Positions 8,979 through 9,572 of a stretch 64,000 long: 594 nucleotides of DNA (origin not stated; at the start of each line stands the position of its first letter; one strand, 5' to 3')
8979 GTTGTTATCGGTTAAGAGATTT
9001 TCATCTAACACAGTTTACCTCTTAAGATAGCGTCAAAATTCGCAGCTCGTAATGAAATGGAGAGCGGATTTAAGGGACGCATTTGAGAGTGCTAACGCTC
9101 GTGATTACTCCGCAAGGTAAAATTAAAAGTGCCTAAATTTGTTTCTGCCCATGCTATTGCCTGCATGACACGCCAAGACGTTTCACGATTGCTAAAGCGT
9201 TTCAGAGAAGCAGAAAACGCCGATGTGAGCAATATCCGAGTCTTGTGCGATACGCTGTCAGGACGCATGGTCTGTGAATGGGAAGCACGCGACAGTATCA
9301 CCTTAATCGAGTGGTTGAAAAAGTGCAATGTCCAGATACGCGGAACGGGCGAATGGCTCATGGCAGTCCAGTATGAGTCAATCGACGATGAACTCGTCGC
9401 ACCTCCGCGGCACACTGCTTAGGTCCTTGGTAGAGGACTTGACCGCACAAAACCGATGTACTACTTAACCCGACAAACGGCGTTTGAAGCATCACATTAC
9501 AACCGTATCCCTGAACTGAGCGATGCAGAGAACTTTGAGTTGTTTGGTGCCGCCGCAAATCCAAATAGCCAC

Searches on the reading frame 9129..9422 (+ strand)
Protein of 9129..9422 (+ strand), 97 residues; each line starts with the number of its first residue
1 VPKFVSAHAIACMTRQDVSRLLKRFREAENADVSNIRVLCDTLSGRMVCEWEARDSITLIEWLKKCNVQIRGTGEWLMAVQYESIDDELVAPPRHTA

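Call 16: search_protein_families(library=pfam, proteins=[window:9129-9422:+], max_evalue=0.01)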
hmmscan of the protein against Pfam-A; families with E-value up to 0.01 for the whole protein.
window:9129-9422:+ (97 aa): 0 families

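Call 74: search_protein_families(library=pfam, proteins=[window:9129-9422:+], max_evalue=1)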
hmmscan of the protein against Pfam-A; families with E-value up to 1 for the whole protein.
window:9129-9422:+ (97 aa): 2 families
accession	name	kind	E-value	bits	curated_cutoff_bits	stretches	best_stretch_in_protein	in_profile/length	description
PF13545.12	HTH_Crp_2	-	0.094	13.1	27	1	11-29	32-50/70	Crp-like helix-turn-helix domain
PF00325.26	Crp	-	0.19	12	21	1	14-27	15-28/32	Bacterial regulatory proteins, crp family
